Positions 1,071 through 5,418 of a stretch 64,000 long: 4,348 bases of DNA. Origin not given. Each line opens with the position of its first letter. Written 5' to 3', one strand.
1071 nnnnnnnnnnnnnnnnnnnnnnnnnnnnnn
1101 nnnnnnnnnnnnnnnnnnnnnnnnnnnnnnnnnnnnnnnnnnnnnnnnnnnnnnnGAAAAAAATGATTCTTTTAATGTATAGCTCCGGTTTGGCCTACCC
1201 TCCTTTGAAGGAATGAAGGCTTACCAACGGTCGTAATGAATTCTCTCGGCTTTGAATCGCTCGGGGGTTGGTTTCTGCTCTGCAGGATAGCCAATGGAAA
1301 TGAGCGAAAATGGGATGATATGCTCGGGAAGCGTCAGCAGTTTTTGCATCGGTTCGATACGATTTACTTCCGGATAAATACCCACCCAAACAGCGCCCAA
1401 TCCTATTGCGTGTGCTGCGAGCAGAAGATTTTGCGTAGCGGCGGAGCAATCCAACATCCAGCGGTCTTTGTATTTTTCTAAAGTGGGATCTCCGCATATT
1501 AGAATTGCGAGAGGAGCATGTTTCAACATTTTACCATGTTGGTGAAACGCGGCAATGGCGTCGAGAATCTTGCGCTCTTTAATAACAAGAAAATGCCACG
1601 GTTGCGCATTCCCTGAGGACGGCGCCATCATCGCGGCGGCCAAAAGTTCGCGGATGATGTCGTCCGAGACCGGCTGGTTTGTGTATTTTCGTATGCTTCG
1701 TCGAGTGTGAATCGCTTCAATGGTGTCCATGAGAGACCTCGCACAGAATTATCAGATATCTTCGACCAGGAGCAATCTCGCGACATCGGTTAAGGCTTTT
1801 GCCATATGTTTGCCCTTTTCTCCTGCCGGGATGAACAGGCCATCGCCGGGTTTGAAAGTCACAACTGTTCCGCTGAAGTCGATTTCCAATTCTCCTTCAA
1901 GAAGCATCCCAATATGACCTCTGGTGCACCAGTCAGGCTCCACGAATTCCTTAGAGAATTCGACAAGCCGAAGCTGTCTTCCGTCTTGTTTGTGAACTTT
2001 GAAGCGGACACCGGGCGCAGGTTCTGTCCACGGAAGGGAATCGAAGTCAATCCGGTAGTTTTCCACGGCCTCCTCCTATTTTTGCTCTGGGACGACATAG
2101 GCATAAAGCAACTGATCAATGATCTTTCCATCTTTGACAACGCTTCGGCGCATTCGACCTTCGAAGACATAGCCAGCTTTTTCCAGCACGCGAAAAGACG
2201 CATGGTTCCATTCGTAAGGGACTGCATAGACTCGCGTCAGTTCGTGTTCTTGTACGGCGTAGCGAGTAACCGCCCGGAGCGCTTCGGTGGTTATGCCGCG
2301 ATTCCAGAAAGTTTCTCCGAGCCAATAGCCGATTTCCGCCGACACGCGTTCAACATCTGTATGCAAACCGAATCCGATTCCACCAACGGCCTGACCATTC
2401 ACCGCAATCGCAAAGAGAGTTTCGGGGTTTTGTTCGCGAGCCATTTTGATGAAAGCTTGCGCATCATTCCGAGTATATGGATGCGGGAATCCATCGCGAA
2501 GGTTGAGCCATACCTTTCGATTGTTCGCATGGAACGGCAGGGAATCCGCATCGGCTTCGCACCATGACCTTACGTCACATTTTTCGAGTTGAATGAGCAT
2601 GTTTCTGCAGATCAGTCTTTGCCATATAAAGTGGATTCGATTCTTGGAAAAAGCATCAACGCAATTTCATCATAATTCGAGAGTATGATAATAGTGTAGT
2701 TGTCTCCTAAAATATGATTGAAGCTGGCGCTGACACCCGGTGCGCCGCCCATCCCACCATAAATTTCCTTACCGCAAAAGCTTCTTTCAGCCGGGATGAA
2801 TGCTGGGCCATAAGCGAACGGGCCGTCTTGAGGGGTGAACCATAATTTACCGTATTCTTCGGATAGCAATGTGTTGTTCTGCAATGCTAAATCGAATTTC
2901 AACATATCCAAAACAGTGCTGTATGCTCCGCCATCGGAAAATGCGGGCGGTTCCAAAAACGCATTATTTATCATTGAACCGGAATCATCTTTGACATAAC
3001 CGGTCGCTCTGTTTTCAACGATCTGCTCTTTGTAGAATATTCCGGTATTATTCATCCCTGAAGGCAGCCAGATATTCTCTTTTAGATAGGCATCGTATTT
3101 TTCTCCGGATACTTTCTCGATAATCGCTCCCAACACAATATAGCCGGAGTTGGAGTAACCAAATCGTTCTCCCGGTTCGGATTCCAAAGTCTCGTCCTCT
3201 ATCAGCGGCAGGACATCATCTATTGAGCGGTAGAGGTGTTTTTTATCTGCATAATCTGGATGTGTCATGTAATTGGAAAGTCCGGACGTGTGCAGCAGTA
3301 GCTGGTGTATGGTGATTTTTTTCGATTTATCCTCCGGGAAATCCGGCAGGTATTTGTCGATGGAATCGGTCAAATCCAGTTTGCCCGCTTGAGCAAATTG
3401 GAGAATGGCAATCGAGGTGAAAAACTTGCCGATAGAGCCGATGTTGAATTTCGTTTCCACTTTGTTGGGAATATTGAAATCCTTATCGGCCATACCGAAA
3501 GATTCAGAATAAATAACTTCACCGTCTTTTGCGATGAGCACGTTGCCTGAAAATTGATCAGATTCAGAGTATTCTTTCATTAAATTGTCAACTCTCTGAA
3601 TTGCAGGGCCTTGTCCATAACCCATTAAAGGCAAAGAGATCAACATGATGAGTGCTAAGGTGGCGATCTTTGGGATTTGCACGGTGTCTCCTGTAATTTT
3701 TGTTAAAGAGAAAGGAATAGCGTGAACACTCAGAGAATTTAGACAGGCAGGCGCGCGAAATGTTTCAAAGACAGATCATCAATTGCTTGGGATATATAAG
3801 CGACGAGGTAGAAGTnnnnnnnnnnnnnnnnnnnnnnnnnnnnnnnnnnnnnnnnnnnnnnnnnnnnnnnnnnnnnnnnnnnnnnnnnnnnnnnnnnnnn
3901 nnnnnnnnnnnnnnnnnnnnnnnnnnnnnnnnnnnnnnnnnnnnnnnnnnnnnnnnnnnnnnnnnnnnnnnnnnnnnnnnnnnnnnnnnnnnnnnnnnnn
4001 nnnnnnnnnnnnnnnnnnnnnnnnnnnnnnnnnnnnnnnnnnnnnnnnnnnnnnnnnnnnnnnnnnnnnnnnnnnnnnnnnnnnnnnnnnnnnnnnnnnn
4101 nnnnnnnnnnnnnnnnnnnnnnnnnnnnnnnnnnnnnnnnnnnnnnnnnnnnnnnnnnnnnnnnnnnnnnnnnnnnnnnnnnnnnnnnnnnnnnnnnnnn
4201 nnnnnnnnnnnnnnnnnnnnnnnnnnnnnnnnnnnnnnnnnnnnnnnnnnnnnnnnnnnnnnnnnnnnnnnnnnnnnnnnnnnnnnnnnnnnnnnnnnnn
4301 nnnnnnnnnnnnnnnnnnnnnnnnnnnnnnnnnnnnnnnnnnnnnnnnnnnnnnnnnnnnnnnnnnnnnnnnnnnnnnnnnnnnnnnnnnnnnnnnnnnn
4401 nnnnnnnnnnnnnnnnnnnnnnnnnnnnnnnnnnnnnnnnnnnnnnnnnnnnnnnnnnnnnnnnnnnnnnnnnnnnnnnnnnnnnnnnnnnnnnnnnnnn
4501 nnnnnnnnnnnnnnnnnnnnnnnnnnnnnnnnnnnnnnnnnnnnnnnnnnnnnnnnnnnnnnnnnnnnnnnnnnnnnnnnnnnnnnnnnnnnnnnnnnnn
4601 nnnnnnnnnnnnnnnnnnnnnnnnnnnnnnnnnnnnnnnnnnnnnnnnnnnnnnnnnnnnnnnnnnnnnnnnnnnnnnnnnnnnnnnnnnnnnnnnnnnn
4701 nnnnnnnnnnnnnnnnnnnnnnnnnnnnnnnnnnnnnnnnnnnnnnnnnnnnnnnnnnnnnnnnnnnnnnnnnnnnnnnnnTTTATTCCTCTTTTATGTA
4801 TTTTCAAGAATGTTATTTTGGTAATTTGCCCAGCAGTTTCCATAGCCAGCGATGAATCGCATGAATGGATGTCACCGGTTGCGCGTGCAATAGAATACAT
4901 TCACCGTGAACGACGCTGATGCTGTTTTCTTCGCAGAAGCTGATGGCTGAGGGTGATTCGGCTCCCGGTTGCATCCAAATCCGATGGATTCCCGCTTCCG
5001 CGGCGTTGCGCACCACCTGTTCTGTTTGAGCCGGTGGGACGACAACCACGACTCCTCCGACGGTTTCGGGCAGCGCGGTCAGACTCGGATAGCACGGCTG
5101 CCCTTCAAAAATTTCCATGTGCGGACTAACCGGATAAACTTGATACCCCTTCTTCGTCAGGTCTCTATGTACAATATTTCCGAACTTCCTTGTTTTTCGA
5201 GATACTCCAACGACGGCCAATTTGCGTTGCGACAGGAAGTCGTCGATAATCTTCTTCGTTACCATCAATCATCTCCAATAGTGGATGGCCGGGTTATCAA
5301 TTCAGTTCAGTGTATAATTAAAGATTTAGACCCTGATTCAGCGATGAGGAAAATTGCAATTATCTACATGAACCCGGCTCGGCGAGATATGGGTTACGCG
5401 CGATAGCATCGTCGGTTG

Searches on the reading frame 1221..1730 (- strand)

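Call 19: search_protein_families(library=pfam, proteins=[window:1221-1730:-])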
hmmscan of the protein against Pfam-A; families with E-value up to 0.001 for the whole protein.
window:1221-1730:- (169 aa): 2 families
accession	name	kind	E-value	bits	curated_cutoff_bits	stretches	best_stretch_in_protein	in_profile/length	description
PF00881.29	Nitroreductase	-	5.7e-31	108.4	23.5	2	7-60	1-54/167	Nitroreductase family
PF14512.11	TM1586_NiRdase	-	2.7e-12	47.2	27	1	25-55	159-189/215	Putative TM nitroreductase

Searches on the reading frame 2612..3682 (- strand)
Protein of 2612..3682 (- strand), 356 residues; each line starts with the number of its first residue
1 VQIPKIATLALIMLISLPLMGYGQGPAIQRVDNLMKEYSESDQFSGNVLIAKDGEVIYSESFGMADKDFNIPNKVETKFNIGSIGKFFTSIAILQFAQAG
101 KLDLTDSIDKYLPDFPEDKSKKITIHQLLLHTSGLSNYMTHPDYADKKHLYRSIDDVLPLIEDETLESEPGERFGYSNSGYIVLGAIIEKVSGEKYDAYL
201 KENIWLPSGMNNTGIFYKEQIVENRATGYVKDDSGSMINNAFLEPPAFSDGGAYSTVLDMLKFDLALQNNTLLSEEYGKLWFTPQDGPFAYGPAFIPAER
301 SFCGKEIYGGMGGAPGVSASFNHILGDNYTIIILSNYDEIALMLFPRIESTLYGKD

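Call 19: search_protein_families(library=pfam, proteins=[window:2612-3682:-])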
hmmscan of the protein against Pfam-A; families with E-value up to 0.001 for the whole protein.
window:2612-3682:- (356 aa): 1 family
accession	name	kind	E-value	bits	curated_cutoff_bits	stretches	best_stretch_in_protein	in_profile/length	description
PF00144.29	Beta-lactamase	-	1.3e-58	199.2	27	1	31-336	1-309/329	Beta-lactamase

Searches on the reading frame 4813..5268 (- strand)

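Call 19: search_protein_families(library=pfam, proteins=[window:4813-5268:-])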
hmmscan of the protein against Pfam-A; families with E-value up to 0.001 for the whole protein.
window:4813-5268:- (151 aa): 2 families
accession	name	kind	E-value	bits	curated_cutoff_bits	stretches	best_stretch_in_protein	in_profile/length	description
PF13380.12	CoA_binding_2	-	9.5e-31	107.1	22.8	1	15-128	1-114/116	CoA binding domain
PF02629.25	CoA_binding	-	3.8e-09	37.6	22.3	1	15-99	4-93/97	CoA binding domain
